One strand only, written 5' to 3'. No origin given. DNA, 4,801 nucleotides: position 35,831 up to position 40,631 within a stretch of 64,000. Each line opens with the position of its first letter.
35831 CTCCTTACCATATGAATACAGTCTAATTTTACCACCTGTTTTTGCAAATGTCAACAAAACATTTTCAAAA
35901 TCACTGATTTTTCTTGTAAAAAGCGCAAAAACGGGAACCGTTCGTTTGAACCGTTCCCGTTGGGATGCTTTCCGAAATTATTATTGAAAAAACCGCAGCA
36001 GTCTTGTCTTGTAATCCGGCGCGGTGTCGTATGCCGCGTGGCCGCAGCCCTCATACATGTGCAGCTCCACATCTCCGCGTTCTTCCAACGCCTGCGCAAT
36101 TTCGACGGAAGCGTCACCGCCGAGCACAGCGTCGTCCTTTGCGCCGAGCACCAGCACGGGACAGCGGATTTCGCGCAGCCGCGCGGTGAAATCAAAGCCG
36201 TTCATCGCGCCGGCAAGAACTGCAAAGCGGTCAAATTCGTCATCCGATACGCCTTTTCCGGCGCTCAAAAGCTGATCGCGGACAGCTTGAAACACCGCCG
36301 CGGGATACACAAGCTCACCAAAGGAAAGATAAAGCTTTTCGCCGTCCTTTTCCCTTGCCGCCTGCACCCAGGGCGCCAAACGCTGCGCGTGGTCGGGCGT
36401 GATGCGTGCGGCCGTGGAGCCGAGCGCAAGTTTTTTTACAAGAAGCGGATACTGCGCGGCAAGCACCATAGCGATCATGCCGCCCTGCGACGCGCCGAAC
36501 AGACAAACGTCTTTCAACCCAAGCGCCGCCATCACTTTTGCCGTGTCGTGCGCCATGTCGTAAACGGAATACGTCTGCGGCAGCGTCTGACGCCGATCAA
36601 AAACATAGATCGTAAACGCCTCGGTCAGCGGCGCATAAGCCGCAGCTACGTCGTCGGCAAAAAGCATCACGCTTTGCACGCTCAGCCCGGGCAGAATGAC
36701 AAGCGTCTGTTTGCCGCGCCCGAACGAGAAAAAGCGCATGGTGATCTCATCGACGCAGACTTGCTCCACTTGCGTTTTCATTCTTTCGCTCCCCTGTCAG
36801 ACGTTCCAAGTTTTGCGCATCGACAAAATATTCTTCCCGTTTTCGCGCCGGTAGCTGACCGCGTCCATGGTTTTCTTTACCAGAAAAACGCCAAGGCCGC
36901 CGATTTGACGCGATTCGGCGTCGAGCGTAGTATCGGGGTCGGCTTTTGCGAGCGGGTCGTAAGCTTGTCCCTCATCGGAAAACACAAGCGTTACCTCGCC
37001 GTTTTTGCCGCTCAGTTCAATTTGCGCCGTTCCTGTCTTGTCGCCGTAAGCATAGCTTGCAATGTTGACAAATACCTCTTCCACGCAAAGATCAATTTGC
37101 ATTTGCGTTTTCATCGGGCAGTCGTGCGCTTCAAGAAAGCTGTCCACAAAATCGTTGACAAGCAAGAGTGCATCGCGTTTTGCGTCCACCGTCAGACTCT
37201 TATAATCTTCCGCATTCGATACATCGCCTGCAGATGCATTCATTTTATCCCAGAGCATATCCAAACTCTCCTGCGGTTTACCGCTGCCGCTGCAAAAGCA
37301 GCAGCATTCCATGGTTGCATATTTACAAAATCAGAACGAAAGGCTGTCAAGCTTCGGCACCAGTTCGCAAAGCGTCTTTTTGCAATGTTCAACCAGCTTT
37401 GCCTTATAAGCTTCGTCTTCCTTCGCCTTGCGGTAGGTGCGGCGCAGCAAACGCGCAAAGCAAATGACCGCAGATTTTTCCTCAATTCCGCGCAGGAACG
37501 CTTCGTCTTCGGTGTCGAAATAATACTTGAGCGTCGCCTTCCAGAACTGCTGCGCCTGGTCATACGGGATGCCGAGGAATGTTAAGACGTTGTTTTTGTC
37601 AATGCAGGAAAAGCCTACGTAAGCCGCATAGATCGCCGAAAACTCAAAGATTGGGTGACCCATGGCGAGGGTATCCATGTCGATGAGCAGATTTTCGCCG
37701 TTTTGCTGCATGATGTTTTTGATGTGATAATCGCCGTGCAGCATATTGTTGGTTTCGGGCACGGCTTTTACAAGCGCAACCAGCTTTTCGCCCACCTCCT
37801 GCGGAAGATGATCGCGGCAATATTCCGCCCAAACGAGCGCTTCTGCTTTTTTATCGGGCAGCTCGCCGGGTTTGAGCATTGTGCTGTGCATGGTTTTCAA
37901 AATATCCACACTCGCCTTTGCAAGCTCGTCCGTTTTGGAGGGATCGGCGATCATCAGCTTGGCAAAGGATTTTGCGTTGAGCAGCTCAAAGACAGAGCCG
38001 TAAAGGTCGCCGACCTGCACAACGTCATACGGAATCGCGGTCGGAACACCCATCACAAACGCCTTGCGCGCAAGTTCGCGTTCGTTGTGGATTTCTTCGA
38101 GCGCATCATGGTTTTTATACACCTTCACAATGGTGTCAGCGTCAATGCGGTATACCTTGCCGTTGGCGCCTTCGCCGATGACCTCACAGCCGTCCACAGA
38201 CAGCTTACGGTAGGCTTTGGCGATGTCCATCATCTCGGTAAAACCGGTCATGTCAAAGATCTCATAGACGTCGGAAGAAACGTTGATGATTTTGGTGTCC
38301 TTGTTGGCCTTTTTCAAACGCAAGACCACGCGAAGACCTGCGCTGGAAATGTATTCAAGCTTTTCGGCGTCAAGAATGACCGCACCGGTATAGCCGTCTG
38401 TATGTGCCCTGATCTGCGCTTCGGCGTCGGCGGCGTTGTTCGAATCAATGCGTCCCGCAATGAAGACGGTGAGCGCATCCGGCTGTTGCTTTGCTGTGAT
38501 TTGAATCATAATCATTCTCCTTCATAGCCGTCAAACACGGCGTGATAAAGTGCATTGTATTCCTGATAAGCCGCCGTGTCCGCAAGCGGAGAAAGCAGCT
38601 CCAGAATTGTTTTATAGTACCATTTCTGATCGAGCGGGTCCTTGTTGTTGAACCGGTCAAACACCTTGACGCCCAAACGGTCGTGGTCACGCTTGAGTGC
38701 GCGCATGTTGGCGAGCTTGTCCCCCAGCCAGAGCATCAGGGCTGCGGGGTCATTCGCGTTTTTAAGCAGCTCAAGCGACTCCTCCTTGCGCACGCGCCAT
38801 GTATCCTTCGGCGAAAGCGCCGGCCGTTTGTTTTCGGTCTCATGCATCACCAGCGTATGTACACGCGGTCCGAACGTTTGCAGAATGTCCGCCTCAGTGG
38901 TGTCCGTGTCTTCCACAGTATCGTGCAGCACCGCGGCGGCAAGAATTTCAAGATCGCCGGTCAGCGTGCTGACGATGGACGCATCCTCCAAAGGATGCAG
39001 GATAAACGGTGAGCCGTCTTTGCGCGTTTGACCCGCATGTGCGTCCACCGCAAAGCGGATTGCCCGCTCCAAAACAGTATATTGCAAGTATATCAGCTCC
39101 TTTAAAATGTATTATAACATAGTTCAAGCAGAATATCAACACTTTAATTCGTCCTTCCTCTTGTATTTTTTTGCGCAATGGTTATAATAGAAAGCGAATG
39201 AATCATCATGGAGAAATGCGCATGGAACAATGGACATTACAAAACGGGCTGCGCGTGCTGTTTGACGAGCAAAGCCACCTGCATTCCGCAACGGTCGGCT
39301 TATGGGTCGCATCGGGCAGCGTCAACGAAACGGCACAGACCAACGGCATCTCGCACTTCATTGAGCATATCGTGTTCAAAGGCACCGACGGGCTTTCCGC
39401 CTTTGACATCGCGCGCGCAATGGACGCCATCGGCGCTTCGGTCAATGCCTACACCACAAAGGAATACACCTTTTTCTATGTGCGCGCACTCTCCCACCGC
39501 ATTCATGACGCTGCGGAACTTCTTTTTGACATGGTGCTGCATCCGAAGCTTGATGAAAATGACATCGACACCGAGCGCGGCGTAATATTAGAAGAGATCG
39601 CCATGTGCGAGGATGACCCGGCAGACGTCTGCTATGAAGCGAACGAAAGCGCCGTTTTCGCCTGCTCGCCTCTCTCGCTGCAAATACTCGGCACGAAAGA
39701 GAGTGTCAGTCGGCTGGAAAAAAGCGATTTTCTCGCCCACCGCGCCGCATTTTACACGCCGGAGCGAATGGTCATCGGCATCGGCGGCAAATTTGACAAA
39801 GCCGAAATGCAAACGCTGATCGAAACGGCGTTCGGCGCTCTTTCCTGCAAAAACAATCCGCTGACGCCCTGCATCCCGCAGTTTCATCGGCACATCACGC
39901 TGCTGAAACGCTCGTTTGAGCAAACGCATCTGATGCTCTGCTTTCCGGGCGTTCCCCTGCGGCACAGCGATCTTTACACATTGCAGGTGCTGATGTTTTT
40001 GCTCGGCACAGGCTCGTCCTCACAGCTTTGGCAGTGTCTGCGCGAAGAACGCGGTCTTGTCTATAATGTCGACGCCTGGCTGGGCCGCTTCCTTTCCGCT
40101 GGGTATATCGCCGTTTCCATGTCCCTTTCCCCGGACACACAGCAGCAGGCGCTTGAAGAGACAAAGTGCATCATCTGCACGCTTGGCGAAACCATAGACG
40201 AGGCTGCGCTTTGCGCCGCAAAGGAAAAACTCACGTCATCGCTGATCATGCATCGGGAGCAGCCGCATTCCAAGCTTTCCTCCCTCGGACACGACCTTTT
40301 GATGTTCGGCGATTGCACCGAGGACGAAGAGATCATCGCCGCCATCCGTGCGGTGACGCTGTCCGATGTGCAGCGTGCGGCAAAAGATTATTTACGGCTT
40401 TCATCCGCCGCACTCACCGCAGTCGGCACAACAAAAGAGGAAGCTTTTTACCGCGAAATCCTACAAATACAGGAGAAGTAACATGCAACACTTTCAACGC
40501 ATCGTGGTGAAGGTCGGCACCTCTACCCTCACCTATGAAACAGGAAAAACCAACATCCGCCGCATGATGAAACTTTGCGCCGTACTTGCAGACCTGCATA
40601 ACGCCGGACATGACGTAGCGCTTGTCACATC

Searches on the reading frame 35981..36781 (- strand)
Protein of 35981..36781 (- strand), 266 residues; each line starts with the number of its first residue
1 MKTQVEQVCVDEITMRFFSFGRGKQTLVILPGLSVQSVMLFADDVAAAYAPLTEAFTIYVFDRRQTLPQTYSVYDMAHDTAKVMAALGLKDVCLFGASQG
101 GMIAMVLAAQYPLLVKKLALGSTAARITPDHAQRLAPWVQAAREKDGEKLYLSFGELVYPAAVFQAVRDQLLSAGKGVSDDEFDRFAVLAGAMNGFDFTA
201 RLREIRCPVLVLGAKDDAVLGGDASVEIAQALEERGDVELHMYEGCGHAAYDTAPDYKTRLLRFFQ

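Call 70: search_protein_families(library=pfam, proteins=[window:35981-36781:-], max_evalue=0.001)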
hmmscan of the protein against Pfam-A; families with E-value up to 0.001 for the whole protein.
window:35981-36781:- (266 aa): 5 families
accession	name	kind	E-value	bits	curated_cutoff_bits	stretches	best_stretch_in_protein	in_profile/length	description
PF00561.26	Abhydrolase_1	-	9.8e-17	61.9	25.8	1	59-255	31-245/245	alpha/beta hydrolase fold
PF12697.13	Abhydrolase_6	-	1.4e-14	55.7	26.3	1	27-256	1-212/217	Alpha/beta hydrolase family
PF12146.15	Hydrolase_4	-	6e-12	45.8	27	1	75-249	61-233/239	Serine aminopeptidase, S33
PF07859.19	Abhydrolase_3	-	5.4e-07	30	25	1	69-250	51-208/210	alpha/beta hydrolase fold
PF01738.24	DLH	-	3.6e-05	23.9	21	0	203-251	140-189/217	Dienelactone hydrolase family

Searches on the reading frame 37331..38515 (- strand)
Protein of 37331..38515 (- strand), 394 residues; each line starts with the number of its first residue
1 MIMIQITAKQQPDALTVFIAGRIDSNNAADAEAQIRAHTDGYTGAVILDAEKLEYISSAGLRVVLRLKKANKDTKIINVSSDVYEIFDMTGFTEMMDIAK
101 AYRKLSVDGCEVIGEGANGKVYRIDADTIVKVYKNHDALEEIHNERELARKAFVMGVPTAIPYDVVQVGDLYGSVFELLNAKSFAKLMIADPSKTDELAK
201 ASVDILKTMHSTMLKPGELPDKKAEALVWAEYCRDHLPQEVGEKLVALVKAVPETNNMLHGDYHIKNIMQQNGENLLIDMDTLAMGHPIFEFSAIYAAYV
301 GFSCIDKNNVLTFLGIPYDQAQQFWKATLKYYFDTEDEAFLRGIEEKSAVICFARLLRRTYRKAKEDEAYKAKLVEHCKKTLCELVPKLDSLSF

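Call 67: find_encoding_contigs(protein=window:37331-38515:-, flank=10000, max_places=1)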
Protein window:37331-38515:- (394 aa): no gene with exactly this product is on record in the collection.

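Call 70: search_protein_families(library=pfam, proteins=[window:37331-38515:-], max_evalue=0.001)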
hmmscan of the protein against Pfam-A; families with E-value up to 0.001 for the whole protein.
window:37331-38515:- (394 aa): 3 families
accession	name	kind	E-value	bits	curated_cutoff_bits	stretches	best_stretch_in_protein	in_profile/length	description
PF01636.29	APH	-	4.5e-15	56.5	23.2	1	111-297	3-211/239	Phosphotransferase enzyme family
PF01740.26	STAS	-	3.1e-12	46.6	22.6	1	6-100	2-101/106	STAS domain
PF13466.11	STAS_2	-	6.3e-06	26.7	29.2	1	19-91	3-78/80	STAS domain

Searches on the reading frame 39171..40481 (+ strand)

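Call 70: search_protein_families(library=pfam, proteins=[window:39171-40481:+], max_evalue=0.001)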
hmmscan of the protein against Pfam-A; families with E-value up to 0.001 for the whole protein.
window:39171-40481:+ (436 aa): 2 families
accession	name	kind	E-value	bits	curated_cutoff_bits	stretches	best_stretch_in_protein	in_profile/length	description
PF00675.25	Peptidase_M16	-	3.5e-35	121.5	22.3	1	29-176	2-149/149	Insulinase (Peptidase family M16)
PF05193.26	Peptidase_M16_C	-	3e-31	109.1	23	1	183-354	3-181/181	Peptidase M16 inactive domain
